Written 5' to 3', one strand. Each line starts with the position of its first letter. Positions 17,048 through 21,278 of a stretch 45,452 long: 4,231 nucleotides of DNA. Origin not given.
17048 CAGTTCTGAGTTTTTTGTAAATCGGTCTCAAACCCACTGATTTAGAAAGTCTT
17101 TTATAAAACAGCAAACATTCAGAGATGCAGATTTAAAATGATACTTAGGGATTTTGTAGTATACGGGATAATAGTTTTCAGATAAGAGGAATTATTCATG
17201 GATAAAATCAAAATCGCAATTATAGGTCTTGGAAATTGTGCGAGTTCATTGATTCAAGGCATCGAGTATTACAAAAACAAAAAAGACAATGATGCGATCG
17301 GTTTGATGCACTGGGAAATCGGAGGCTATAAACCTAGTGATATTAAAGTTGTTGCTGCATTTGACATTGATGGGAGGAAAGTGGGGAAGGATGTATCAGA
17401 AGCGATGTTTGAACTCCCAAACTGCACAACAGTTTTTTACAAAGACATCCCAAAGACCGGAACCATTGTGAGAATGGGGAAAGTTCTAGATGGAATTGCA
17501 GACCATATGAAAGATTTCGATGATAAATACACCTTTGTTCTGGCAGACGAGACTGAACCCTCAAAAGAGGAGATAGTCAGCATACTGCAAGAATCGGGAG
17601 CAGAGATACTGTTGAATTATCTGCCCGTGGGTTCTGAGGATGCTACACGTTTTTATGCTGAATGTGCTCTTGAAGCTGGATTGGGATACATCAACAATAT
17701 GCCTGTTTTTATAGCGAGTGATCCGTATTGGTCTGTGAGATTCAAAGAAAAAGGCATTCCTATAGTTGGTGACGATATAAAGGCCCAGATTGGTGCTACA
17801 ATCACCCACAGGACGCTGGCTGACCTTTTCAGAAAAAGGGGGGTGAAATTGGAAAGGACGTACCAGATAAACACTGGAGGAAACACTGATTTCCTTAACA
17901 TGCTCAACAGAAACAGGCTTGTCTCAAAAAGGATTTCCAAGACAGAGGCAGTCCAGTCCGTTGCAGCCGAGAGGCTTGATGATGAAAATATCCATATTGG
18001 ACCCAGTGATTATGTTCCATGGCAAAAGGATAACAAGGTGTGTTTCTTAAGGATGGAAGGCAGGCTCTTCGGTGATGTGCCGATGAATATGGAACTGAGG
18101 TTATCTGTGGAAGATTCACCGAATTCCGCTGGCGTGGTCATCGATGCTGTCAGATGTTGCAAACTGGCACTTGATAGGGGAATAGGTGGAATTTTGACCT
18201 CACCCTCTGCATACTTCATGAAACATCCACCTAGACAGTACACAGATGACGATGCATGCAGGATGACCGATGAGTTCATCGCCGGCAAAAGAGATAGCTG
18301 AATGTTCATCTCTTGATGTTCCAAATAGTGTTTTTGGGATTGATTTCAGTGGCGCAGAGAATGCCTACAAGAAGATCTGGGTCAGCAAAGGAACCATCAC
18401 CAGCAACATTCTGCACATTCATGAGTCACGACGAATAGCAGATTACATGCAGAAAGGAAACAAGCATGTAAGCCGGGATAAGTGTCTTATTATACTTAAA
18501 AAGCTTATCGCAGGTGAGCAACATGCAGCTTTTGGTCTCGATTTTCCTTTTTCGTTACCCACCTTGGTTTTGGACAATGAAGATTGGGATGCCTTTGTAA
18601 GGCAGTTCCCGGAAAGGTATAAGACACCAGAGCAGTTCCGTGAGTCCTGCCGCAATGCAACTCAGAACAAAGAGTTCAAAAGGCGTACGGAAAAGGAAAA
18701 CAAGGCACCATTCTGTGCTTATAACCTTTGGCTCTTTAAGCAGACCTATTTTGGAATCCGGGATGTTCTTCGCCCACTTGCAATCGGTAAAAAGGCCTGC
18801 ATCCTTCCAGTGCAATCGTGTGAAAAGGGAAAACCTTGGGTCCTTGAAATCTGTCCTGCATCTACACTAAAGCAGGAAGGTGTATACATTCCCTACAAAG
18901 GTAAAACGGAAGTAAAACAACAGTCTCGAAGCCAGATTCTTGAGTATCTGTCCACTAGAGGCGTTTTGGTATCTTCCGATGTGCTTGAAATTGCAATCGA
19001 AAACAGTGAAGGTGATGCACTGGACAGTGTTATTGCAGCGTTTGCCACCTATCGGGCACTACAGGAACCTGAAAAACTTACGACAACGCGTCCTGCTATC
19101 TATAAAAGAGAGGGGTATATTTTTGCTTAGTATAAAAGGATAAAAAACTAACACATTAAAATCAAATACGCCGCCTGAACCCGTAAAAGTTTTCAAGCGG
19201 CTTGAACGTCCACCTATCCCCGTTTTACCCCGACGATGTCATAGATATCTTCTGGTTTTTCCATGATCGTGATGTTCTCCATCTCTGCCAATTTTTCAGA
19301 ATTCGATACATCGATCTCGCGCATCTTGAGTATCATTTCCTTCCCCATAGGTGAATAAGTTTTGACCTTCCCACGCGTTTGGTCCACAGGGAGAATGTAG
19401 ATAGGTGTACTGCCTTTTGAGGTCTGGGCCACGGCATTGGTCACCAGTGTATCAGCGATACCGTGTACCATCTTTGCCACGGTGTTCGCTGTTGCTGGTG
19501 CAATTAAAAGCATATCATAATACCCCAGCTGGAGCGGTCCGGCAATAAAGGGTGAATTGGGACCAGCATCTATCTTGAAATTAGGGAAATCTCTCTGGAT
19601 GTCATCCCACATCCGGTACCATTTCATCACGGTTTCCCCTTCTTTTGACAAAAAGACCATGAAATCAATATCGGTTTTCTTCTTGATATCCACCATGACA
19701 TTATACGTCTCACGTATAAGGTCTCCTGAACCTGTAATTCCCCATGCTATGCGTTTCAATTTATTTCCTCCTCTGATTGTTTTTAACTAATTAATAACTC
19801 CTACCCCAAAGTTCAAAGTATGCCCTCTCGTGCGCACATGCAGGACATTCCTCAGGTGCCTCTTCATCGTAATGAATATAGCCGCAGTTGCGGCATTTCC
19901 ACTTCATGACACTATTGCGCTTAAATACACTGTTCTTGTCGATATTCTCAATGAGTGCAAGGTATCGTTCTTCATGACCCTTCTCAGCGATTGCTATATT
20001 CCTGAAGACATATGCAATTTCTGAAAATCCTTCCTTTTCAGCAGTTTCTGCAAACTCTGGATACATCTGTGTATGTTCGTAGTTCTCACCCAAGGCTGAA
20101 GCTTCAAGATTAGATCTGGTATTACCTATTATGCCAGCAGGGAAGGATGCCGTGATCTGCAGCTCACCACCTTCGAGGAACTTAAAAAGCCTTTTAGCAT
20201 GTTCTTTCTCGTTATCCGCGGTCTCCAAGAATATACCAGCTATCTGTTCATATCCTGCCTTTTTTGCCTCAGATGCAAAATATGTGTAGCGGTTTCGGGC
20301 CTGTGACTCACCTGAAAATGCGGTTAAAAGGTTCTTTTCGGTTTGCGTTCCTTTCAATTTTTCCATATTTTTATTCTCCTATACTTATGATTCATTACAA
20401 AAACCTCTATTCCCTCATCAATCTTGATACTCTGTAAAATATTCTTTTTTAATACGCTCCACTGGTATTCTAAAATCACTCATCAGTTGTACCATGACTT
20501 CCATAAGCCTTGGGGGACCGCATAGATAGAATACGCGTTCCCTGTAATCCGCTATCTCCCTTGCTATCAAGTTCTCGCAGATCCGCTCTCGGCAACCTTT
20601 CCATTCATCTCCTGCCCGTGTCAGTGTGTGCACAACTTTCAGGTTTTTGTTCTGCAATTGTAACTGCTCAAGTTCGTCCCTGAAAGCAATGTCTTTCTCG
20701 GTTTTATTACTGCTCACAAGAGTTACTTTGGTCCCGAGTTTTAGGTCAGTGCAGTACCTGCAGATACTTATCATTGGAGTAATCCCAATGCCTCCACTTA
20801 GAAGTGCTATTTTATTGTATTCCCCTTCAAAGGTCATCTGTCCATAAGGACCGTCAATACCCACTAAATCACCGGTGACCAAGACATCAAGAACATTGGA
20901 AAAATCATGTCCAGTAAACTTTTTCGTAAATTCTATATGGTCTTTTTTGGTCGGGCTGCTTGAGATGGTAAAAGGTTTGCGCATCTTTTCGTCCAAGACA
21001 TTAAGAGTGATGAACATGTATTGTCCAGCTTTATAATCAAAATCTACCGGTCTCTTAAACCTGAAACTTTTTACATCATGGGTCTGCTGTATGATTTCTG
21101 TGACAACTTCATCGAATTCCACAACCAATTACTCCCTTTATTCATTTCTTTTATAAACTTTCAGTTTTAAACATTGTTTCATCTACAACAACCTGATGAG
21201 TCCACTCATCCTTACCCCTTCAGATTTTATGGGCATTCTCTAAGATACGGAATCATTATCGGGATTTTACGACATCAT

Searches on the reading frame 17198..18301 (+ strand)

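Call 59: search_protein_families(library=pfam, proteins=[window:17198-18301:+], max_evalue=0.0001)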
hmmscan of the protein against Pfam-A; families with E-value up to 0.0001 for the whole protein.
window:17198-18301:+ (367 aa): 1 family
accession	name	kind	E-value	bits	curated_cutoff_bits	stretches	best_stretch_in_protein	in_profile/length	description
PF01658.22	Inos-1-P_synth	-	1.1e-36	125.8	27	1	199-307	1-107/107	Myo-inositol-1-phosphate synthase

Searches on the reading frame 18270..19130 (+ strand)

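Call 59: search_protein_families(library=pfam, proteins=[window:18270-19130:+], max_evalue=0.0001)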
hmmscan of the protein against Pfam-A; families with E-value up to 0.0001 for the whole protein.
window:18270-19130:+ (286 aa): 0 families

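Call 94: search_protein_families(library=pfam, proteins=[window:18270-19130:+], max_evalue=1)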
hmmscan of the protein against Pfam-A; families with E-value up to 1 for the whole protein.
window:18270-19130:+ (286 aa): 1 family
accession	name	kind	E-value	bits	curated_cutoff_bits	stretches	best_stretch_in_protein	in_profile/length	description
PF04250.19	DUF429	-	0.00025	21.3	23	1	83-264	35-201/214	Protein of unknown function (DUF429)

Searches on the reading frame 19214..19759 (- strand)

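Call 59: search_protein_families(library=pfam, proteins=[window:19214-19759:-], max_evalue=0.0001)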
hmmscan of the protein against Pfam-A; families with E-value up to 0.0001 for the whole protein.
window:19214-19759:- (181 aa): 1 family
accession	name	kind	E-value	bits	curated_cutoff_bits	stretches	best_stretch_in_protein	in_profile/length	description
PF02441.25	Flavoprotein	-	5.6e-25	88.2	22.7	1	2-174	1-156/162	Flavoprotein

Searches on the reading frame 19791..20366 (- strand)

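Call 59: search_protein_families(library=pfam, proteins=[window:19791-20366:-], max_evalue=0.0001)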
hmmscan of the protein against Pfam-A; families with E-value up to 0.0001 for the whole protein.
window:19791-20366:- (191 aa): 4 families
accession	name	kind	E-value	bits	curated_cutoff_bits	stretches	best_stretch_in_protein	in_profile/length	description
PF02915.23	Rubrerythrin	-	4.8e-34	118.1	22.8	1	11-138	1-136/137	Rubrerythrin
PF21349.2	RUBY_RBDX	-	5.1e-14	51.9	26.5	1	156-185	1-30/30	Rubrerythrin, rubredoxin-like domain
PF00210.30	Ferritin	-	3e-06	27.7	24.5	1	12-143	3-140/142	Ferritin-like domain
PF23458.2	DUF7130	-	5.8e-06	26.6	35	1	146-187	45-86/89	Domain of unknown function (DUF7130)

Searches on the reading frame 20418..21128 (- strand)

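Call 59: search_protein_families(library=pfam, proteins=[window:20418-21128:-], max_evalue=0.0001)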
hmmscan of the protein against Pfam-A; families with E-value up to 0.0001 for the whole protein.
window:20418-21128:- (236 aa): 4 families
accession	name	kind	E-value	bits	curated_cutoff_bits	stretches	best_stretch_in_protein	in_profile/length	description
PF00175.26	NAD_binding_1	-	2.3e-20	73.7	22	1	109-212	1-107/109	Oxidoreductase NAD-binding domain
PF00970.30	FAD_binding_6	-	2.2e-11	44.4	21.1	1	9-99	4-98/99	Oxidoreductase FAD-binding domain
PF08022.18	FAD_binding_8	-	3.9e-06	27.4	22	1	16-97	13-107/109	FAD-binding domain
PF08030.17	NAD_binding_6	-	8.3e-06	26.4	22.2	1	104-162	1-65/156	Ferric reductase NAD binding domain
